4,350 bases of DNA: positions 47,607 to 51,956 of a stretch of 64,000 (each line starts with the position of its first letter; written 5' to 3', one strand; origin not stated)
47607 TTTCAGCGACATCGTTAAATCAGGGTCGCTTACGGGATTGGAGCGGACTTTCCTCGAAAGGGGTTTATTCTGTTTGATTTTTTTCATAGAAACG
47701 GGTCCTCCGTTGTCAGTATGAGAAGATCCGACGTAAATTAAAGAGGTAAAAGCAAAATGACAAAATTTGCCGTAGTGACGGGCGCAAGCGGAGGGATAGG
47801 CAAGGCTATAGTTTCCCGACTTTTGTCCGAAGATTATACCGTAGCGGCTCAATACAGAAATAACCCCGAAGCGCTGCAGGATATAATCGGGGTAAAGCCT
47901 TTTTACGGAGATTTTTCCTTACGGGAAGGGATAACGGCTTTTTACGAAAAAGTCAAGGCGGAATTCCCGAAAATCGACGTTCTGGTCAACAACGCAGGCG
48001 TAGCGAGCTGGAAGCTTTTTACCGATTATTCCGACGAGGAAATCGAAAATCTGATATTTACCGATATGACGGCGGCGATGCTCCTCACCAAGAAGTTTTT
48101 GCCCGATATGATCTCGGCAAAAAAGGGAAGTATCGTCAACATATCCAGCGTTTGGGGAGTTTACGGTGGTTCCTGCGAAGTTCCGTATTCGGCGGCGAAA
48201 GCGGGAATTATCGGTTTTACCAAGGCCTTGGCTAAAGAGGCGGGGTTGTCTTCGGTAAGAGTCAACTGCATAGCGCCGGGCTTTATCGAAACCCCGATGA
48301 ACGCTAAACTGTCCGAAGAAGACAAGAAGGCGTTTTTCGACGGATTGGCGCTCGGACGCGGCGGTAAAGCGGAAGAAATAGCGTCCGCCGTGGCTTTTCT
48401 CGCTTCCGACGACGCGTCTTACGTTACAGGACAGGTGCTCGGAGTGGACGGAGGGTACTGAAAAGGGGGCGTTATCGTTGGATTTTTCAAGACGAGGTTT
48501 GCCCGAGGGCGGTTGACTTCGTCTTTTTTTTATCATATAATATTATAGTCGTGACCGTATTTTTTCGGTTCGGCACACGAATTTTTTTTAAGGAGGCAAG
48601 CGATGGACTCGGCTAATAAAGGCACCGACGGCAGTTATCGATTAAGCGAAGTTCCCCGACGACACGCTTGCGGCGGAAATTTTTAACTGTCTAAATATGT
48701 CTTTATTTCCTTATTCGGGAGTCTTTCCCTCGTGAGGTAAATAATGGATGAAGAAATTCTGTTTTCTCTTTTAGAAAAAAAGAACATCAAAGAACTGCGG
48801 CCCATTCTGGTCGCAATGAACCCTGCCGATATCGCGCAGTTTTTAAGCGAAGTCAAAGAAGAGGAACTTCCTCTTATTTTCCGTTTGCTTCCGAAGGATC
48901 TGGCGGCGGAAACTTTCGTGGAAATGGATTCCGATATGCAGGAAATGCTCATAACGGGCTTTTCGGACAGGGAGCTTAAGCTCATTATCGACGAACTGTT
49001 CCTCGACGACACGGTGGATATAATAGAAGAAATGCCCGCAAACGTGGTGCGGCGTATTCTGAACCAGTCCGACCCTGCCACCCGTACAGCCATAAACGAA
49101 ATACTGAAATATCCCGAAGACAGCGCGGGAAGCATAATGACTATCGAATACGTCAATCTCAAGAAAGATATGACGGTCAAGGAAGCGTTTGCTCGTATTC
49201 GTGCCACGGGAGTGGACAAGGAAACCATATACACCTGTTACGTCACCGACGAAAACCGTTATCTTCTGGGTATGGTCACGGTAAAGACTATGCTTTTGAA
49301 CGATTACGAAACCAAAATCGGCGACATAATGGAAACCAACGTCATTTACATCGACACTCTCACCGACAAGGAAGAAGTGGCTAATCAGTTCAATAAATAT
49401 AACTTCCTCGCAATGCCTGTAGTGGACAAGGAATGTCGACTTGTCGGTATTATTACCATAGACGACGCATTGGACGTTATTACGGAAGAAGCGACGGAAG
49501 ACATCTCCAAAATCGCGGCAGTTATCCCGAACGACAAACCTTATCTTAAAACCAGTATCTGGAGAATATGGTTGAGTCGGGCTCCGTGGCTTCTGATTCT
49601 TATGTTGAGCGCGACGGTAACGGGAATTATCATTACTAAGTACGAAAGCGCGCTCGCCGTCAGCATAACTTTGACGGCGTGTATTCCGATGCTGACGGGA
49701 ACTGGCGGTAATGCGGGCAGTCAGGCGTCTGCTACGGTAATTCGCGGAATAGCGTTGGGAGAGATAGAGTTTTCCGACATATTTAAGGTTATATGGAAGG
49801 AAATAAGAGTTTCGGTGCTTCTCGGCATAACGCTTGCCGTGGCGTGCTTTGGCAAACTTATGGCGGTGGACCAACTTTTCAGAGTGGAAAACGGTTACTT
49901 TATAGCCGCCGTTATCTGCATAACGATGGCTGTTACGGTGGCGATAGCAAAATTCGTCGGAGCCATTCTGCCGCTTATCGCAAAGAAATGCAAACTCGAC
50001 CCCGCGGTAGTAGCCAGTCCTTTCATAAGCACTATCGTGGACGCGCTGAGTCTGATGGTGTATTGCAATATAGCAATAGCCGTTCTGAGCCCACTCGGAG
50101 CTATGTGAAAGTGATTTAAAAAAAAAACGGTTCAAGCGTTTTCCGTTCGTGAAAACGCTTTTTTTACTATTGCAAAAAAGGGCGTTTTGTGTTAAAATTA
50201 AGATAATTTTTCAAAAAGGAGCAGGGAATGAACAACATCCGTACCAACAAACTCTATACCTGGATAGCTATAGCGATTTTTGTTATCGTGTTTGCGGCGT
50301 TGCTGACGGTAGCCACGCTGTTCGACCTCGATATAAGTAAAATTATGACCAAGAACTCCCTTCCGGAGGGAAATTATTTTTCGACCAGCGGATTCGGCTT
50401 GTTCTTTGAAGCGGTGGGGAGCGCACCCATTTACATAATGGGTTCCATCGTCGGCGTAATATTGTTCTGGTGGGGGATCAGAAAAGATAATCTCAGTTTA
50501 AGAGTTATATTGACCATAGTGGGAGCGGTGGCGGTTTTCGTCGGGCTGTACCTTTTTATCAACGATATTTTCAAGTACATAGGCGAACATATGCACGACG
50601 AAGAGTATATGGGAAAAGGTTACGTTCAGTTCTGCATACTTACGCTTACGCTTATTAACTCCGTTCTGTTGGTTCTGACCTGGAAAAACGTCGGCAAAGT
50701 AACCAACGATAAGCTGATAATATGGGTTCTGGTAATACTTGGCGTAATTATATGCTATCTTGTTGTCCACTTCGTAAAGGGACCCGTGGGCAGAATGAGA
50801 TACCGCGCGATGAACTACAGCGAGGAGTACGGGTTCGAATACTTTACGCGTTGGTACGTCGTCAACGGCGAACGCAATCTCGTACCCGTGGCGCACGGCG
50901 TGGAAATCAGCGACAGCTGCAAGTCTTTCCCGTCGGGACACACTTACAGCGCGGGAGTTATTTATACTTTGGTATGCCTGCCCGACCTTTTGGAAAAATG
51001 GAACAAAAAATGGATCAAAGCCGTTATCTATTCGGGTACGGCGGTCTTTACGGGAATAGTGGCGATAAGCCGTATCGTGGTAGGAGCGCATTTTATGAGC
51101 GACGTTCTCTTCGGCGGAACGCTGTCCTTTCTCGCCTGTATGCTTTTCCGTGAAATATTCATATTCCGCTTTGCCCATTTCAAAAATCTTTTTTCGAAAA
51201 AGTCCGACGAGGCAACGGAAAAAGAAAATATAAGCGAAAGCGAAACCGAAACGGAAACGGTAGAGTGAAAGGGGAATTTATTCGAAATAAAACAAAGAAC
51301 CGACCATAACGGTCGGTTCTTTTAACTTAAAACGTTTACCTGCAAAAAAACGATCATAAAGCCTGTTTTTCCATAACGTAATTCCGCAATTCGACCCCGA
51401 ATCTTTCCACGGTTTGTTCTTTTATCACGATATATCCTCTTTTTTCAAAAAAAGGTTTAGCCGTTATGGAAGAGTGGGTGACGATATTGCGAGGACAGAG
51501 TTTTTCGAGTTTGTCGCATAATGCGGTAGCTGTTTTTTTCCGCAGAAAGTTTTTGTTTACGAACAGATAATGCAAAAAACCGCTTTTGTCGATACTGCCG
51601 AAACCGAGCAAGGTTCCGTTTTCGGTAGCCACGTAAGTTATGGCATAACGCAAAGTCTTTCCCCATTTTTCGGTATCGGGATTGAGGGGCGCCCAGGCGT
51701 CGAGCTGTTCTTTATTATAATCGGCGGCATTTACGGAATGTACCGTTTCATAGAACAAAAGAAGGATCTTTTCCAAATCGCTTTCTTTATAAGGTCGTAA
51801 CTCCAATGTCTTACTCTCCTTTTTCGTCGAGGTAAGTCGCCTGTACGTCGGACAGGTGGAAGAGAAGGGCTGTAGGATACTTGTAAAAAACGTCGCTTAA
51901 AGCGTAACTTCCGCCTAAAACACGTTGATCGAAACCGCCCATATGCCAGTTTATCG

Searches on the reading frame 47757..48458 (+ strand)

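Call 26: search_protein_families(library=pfam, proteins=[window:47757-48458:+], max_evalue=0.001)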
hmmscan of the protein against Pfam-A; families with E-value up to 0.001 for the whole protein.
window:47757-48458:+ (234 aa): 6 families
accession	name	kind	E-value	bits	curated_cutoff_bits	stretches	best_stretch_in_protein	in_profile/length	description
PF13561.12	adh_short_C2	-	2.6e-54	184.7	27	1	9-234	1-235/236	Enoyl-(Acyl carrier protein) reductase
PF00106.31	adh_short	-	6.6e-53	179.5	26.6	1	3-188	1-193/195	short chain dehydrogenase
PF08659.16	KR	-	8.3e-10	39.3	22.6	1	6-167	4-171/180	KR domain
PF01370.27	Epimerase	-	9.2e-07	29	20.9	1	6-151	2-149/240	NAD dependent epimerase/dehydratase family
PF13460.12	NAD_binding_10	-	5.4e-05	23.6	27.2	1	9-61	1-56/184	NAD(P)H-binding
PF05368.20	NmrA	-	0.00042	20.4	27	1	2-39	2-41/298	NmrA-like family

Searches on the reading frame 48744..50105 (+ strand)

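Call 26: search_protein_families(library=pfam, proteins=[window:48744-50105:+], max_evalue=0.001)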
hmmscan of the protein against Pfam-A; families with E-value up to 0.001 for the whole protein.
window:48744-50105:+ (454 aa): 3 families
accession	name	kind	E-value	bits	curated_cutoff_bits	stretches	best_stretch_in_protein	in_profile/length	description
PF01769.21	MgtE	-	4.7e-36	124.2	27.6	1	314-442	1-124/125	Divalent cation transporter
PF03448.22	MgtE_N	-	2.3e-28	99.2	25.9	1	25-126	1-102/102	MgtE intracellular N domain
PF00571.33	CBS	-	7.7e-17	61.8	24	2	192-246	1-55/57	CBS domain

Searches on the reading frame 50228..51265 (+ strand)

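Call 26: search_protein_families(library=pfam, proteins=[window:50228-51265:+], max_evalue=0.001)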
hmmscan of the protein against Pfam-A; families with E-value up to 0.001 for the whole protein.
window:50228-51265:+ (346 aa): 1 family
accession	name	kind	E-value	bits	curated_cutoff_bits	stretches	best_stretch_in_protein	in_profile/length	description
PF01569.27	PAP2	-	4.8e-14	52.7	27.2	1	167-308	3-122/130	PAP2 superfamily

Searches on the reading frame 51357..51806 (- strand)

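Call 26: search_protein_families(library=pfam, proteins=[window:51357-51806:-], max_evalue=0.001)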
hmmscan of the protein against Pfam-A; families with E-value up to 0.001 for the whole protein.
window:51357-51806:- (150 aa): 3 families
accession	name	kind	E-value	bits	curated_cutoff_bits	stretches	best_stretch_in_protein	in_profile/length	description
PF13673.13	Acetyltransf_10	-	2e-14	54.1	23.6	1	27-145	2-126/128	Acetyltransferase (GNAT) domain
PF00583.31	Acetyltransf_1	-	5.4e-07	30.3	20.7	1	36-125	14-116/116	Acetyltransferase (GNAT) family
PF13508.13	Acetyltransf_7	-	1.1e-06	29.3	27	1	56-126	4-83/84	Acetyltransferase (GNAT) domain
